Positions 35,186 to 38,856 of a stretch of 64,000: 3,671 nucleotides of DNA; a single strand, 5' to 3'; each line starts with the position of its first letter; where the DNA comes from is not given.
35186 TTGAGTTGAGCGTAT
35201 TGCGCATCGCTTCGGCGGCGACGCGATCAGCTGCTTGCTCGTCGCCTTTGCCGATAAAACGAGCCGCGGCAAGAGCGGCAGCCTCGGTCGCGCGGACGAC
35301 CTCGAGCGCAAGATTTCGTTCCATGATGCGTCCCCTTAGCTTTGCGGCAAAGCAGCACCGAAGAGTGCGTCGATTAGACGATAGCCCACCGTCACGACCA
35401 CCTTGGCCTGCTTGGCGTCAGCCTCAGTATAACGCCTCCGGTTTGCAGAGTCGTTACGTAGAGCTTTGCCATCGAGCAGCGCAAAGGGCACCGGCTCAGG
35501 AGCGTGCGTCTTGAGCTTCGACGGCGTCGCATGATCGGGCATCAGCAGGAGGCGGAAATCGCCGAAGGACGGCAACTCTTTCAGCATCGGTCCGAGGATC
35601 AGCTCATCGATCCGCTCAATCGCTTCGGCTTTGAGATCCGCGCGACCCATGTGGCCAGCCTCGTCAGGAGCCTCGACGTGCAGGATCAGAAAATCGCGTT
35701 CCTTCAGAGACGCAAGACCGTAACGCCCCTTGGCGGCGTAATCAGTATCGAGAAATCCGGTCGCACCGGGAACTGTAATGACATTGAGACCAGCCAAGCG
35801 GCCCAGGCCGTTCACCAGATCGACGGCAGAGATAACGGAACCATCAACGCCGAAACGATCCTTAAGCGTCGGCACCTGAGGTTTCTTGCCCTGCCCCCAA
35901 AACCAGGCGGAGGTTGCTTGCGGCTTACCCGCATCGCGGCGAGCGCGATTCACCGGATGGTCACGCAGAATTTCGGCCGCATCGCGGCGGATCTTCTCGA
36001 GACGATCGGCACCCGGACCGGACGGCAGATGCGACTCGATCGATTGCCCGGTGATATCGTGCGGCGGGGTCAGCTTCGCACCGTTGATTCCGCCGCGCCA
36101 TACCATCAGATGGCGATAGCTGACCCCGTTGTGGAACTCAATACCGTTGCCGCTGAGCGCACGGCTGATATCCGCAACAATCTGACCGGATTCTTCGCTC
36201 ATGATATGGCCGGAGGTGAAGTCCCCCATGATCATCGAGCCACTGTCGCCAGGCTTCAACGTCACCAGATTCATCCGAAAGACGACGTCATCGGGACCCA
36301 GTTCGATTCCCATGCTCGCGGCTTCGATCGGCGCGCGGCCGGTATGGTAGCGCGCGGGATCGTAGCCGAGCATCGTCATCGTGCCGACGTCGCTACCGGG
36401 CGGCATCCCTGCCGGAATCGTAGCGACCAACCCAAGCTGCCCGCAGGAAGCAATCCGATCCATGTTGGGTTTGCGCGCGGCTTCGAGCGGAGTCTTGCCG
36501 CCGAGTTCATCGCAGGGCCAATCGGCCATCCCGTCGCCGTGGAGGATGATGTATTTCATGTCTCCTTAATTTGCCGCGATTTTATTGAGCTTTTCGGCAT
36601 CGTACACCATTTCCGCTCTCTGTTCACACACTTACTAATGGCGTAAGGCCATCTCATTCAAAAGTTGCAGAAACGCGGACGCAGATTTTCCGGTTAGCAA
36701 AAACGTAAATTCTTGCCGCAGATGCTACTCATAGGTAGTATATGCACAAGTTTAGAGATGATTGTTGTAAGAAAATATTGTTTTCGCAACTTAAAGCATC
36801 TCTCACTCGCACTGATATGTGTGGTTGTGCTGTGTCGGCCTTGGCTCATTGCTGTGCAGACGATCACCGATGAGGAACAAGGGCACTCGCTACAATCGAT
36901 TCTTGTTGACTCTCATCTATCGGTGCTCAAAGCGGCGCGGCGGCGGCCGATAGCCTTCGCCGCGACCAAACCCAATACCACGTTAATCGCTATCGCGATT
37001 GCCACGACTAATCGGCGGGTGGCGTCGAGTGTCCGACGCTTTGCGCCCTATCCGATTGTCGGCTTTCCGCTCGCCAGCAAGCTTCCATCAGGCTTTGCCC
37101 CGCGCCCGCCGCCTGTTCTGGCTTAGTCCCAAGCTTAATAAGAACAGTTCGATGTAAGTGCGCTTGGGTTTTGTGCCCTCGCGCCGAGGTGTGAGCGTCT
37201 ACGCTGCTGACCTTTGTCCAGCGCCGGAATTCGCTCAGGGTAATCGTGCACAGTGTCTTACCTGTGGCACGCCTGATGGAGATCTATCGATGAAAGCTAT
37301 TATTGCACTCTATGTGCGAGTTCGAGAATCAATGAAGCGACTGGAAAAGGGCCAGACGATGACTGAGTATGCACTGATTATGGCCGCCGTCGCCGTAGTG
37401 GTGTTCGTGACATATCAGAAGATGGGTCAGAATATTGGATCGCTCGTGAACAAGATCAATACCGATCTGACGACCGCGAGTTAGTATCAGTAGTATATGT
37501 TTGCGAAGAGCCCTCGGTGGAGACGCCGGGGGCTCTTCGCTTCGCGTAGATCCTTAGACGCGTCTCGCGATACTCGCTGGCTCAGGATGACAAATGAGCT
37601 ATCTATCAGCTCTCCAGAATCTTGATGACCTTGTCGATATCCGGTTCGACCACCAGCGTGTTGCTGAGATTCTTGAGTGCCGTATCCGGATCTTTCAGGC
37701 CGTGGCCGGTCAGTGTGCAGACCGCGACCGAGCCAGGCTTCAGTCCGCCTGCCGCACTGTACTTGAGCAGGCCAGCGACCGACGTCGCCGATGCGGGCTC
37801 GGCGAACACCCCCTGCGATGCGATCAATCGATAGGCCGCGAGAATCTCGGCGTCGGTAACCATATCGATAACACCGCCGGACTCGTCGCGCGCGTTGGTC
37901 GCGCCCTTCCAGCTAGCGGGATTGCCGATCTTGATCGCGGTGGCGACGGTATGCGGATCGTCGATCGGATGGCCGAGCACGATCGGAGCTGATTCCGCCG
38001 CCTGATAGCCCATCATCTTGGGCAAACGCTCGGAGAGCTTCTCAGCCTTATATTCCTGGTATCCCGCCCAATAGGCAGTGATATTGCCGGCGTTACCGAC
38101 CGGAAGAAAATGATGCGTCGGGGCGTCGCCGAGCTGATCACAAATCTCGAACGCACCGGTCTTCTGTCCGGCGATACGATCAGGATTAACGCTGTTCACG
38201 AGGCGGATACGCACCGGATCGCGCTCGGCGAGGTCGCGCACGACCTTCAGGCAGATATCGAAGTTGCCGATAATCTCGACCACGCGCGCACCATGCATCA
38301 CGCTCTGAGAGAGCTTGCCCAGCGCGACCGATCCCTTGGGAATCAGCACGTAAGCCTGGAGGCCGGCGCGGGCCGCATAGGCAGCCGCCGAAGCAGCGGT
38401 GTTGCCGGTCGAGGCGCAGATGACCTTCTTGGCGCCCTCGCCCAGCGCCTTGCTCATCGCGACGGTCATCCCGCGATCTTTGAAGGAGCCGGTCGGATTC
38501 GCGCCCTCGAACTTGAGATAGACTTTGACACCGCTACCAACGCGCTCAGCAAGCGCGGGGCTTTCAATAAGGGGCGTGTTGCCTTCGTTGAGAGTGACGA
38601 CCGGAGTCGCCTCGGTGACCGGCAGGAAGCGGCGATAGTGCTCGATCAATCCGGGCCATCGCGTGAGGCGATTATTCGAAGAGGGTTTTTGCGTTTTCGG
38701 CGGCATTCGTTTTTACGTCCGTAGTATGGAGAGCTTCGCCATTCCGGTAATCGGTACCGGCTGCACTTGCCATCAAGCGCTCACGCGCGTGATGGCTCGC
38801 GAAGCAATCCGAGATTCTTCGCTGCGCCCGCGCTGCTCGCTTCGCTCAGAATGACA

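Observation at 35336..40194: Threonine locus lacks thrB; an ApgM-family phosphoglycerate-mutase homolog is the candidate homoserine kinase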

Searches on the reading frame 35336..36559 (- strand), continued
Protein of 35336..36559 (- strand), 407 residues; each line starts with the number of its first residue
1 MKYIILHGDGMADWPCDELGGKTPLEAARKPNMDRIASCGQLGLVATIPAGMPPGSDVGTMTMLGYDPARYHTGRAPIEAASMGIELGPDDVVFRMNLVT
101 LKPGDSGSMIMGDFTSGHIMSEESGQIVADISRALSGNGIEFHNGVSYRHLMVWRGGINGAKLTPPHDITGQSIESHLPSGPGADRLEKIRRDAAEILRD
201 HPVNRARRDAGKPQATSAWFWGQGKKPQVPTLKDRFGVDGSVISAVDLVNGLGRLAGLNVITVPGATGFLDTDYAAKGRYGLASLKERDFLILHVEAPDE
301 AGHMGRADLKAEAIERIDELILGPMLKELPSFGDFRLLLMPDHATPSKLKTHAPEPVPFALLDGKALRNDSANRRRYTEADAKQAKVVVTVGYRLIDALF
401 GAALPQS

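Call 70: search_protein_families(library=ncbifam, proteins=[L053:166-1413:+, L033:3738-4970:+, L053:1450-1734:+], max_evalue=1e-8)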
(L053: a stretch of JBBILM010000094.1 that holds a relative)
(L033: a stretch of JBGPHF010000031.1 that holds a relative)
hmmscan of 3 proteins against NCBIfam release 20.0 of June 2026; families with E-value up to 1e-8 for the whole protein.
L053:166-1413:+ (415 aa): 27 families (the best 25 are shown)
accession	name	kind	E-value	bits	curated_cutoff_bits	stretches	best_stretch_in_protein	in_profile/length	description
TIGR00260.1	thrC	equivalog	1.1e-88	297.7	167.1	1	59-385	2-340/340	threonine synthase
NF006050.0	PRK08197.1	equivalog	3.5e-86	289.5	303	1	3-391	3-392/406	threonine synthase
NF004170.0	PRK05638.1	equivalog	1.2e-65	221.8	421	1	9-384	2-359/442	threonine synthase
NF006205.0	PRK08329.1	equivalog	3.8e-45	154.4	358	1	9-383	2-346/347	threonine synthase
NF005035.0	PRK06450.1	equivalog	3.3e-42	144.5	301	1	9-383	4-337/338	threonine synthase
NF004996.0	PRK06381.1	equivalog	4.4e-35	121.2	266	1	78-379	14-317/319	threonine synthase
TIGR01127.1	ilvA_1Cterm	equivalog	1.3e-18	67.2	378.75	1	80-378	1-283/380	threonine ammonia-lyase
TIGR03844.1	cysteate_syn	equivalog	1.3e-17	63.7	324.9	1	9-196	3-185/398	cysteate synthase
NF006389.0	PRK08638.1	equivalog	1.3e-15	57.2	453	1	80-378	28-312/333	bifunctional threonine ammonia-lyase/L-serine ammonia-lyase TdcB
NF006390.0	PRK08639.1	equivalog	1.4e-15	57.2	421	1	80-378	26-311/418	threonine ammonia-lyase IlvA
NF005292.0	PRK06815.1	equivalog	7.2e-15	54.8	371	1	79-376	21-305/320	threonine/serine dehydratase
NF006674.0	PRK09224.1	subfamily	1.5e-13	50.3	577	1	80-378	26-311/508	threonine ammonia-lyase IlvA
NF006058.0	PRK08206.1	equivalog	3.6e-13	48.8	276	0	125-365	113-359/402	diaminopropionate ammonia-lyase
NF005680.0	PRK07476.1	equivalog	5e-13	48.7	413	1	80-384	24-314/326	hydroxyectoine utilization dehydratase EutB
TIGR01124.1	ilvA_2Cterm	equivalog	6.3e-13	48.1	411.3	1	80-378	18-303/499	threonine ammonia-lyase, biosynthetic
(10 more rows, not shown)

L033:3738-4970:+ (410 aa): 22 families
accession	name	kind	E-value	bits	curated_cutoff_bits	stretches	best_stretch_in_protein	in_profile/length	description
NF006050.0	PRK08197.1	equivalog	9.5e-89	298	303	1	1-389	3-392/406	threonine synthase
TIGR00260.1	thrC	equivalog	6.3e-83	278.7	167.1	1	56-383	1-340/340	threonine synthase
NF004170.0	PRK05638.1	equivalog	6.8e-64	216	421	1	7-382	2-359/442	threonine synthase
NF006205.0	PRK08329.1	equivalog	1.5e-41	142.6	358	1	7-381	2-346/347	threonine synthase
NF005035.0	PRK06450.1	equivalog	2.1e-39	135.3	301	1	8-381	5-337/338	threonine synthase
NF004996.0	PRK06381.1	equivalog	6.1e-37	127.3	266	1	76-377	14-317/319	threonine synthase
TIGR01127.1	ilvA_1Cterm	equivalog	8.1e-19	67.8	378.75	1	78-376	1-283/380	threonine ammonia-lyase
TIGR03844.1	cysteate_syn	equivalog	5.1e-16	58.4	324.9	0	7-194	3-185/398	cysteate synthase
NF005292.0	PRK06815.1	equivalog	5.9e-15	55.1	371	1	78-376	22-307/320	threonine/serine dehydratase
NF006058.0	PRK08206.1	equivalog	6.3e-14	51.3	276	0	127-361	117-357/402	diaminopropionate ammonia-lyase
NF040741.1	ornith_OrtB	equivalog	8.3e-14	50.9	550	1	92-154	81-142/464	2-amino-4-oxopentanoate thiolase subunit OrtB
NF006389.0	PRK08638.1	equivalog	1.3e-13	50.6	453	1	78-365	28-298/333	bifunctional threonine ammonia-lyase/L-serine ammonia-lyase TdcB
NF006674.0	PRK09224.1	subfamily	1.5e-13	50.3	577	1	78-377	26-312/508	threonine ammonia-lyase IlvA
NF006390.0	PRK08639.1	equivalog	5.2e-13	48.7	421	1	78-376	26-312/418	threonine ammonia-lyase IlvA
TIGR01124.1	ilvA_2Cterm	equivalog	6.6e-13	48.1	411.3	1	78-378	18-305/499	threonine ammonia-lyase, biosynthetic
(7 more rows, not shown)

L053:1450-1734:+ (94 aa): 2 families
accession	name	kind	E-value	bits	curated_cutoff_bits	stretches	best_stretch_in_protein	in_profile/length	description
TIGR01687.1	moaD_arch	subfamily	3e-12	46.9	49.5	1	4-90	2-88/88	MoaD family protein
NF041918.1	SAMP1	equivalog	8.4e-12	45.5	60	1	14-90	12-91/91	ubiquitin-like small modifier protein 1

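Call 77: list_cluster_members(proteins=[P0222, P0135, P0160, P0121, P0164])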
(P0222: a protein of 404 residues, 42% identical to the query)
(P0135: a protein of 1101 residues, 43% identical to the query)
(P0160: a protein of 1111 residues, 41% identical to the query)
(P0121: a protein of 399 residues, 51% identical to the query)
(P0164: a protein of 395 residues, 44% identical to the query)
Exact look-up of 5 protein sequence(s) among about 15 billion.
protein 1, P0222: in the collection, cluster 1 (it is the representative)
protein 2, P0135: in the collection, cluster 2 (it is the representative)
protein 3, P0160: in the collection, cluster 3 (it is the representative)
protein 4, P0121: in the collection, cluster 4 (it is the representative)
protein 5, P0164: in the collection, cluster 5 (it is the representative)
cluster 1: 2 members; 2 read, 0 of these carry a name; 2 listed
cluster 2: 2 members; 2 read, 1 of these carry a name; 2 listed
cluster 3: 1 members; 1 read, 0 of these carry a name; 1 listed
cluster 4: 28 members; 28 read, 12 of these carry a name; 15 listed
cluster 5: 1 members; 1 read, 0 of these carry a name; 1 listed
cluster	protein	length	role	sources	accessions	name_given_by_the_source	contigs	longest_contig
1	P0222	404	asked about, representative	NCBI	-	-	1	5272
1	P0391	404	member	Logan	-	-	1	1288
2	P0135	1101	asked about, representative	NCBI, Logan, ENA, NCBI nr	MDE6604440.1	MAG: cofactor-independent phosphoglycerate mutase [Clostridia bacterium] | cofactor-independent phosphoglycerate mutase [Clostridia bacterium]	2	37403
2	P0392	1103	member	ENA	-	-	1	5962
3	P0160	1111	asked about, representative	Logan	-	-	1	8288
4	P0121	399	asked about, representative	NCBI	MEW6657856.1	MAG: cofactor-independent phosphoglycerate mutase [Thermodesulfobacteriota bacterium]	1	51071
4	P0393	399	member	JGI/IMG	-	2,3-bisphosphoglycerate-independent phosphoglycerate mutase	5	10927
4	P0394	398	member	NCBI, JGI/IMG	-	2,3-bisphosphoglycerate-independent phosphoglycerate mutase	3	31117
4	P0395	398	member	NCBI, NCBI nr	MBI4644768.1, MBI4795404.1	MAG: cofactor-independent phosphoglycerate mutase [Deltaproteobacteria bacterium] | cofactor-independent phosphoglycerate mutase [Deltaproteobacteria bacterium]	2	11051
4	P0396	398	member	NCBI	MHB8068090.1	MAG: cofactor-independent phosphoglycerate mutase [Desulfobaccales bacterium]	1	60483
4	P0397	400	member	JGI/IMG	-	2,3-bisphosphoglycerate-independent phosphoglycerate mutase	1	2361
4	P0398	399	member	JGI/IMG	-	2,3-bisphosphoglycerate-independent phosphoglycerate mutase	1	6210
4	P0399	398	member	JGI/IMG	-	2,3-bisphosphoglycerate-independent phosphoglycerate mutase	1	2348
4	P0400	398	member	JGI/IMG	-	2,3-bisphosphoglycerate-independent phosphoglycerate mutase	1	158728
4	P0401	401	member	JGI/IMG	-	2,3-bisphosphoglycerate-independent phosphoglycerate mutase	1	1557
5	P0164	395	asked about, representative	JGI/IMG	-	-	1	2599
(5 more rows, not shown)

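Call 78: find_homologous_proteins(query=P0222, max_evalue=1e-30)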
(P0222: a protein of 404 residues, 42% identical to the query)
Query P0222 (404 aa): 7871 proteins with E <= 1e-30 among 8000 candidates; the best 120 are listed.
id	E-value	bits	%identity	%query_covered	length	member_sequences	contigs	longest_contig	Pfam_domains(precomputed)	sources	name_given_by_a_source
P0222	1.9e-268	908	100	100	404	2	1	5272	PF10143.15,PF01676.24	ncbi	-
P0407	7.6e-172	590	64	99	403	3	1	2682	PF10143.15,PF01676.24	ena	-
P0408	1.6e-167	576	62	100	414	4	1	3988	PF10143.15,PF01676.24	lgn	-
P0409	2.1e-165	568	62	100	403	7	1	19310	PF10143.15,PF01676.24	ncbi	-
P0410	8.8e-165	566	60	100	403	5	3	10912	PF10143.15,PF01676.24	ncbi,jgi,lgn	-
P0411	1.1e-163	563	61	99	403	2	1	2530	PF10143.15,PF01676.24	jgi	jgi:2,3-bisphosphoglycerate-independent phosphoglycerate mutase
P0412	2.3e-163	562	62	99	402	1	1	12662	PF10143.15,PF01676.24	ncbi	-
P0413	5.0e-163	561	60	100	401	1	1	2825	PF10143.15,PF01676.24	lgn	-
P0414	8.2e-160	550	59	99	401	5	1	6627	PF10143.15,PF01676.24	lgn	-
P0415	4.7e-156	538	58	99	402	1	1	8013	PF10143.15,PF01676.24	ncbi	-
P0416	4.9e-154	531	59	99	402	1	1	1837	PF10143.15,PF01676.24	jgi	jgi:2,3-bisphosphoglycerate-independent phosphoglycerate mutase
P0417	7.1e-154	531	58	100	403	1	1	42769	PF10143.15,PF01676.24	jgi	-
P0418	1.9e-153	529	57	99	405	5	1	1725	PF10143.15,PF01676.24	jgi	-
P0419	1.1e-145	504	55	100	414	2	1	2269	PF10143.15,PF01676.24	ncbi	-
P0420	3.5e-140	485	59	89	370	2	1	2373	PF10143.15,PF01676.24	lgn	-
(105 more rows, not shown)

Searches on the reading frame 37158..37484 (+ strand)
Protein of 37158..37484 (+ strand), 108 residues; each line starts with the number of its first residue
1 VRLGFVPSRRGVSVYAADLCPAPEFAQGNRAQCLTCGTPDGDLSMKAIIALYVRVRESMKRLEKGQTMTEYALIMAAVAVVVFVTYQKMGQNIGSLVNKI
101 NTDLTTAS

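Call 3: search_protein_families(library=ncbifam, proteins=[window:37158-37484:+])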
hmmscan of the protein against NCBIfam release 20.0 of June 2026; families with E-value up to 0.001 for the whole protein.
window:37158-37484:+ (108 aa): 0 families

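Call 4: search_protein_families(library=pfam, proteins=[window:37158-37484:+])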
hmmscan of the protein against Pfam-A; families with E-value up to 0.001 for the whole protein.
window:37158-37484:+ (108 aa): 1 family
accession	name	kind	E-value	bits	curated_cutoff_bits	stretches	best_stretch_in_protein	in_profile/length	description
PF04964.19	Flp_Fap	-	1.2e-07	31.8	32.2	1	63-102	5-44/46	Flp/Fap pilin component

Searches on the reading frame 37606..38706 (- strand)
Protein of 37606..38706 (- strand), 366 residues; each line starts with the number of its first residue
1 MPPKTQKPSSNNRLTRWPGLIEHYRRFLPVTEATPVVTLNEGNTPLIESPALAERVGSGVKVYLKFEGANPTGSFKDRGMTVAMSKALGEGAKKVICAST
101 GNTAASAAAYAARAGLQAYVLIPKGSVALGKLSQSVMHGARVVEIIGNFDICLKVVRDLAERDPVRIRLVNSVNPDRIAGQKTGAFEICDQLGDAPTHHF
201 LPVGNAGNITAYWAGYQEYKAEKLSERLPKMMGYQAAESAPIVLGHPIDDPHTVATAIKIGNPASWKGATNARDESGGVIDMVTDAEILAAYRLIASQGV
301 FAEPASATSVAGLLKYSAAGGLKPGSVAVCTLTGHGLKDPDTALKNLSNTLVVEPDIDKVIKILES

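Call 3: search_protein_families(library=ncbifam, proteins=[window:37606-38706:-])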
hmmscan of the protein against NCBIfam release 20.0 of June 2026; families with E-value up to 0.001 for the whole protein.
window:37606-38706:- (366 aa): 39 families (the best 25 are shown)
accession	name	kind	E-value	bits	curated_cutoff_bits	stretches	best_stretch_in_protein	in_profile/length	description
TIGR00260.1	thrC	equivalog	6.3e-90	301.7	167.1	1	21-341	1-340/340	threonine synthase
NF004170.0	PRK05638.1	equivalog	8.3e-61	205.9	421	1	21-339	46-358/442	threonine synthase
NF006050.0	PRK08197.1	equivalog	1.3e-51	175.6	303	1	14-345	51-390/406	threonine synthase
NF006205.0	PRK08329.1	equivalog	2.4e-36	125.5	358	1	23-338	45-345/347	threonine synthase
NF004996.0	PRK06381.1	equivalog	4.3e-33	114.7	266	2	41-243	13-214/319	threonine synthase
NF005035.0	PRK06450.1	equivalog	4.9e-32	111.1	301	1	36-338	51-336/338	threonine synthase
NF006390.0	PRK08639.1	equivalog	7e-22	78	421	1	42-334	24-312/418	threonine ammonia-lyase IlvA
TIGR01127.1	ilvA_1Cterm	equivalog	4.7e-20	71.9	378.75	1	44-316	1-268/380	threonine ammonia-lyase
TIGR02079.1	THD1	equivalog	3.1e-19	69.1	440.55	1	42-334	15-304/410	threonine ammonia-lyase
TIGR01124.1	ilvA_2Cterm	equivalog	3.2e-19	68.9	411.3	1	43-210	17-181/499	threonine ammonia-lyase, biosynthetic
NF005600.0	PRK07334.1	equivalog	1.1e-18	67.1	496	1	42-317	27-295/408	threonine ammonia-lyase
NF005680.0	PRK07476.1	equivalog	1.2e-18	67.2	413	1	42-197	22-174/326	hydroxyectoine utilization dehydratase EutB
NF004771.0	PRK06110.1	equivalog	4e-18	65.6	317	1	31-318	9-291/323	threonine dehydratase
NF006094.0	PRK08246.1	subfamily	1.1e-17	64.5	331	1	43-314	23-283/310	serine/threonine dehydratase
NF006674.0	PRK09224.1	subfamily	1.1e-17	63.9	577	1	43-324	25-302/508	threonine ammonia-lyase IlvA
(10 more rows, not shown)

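Call 4: search_protein_families(library=pfam, proteins=[window:37606-38706:-])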
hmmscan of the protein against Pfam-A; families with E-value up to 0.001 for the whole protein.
window:37606-38706:- (366 aa): 1 family
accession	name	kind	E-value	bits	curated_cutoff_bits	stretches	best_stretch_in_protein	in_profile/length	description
PF00291.31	PALP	-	8.4e-68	229.3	35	1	37-334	1-295/295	Pyridoxal-phosphate dependent enzyme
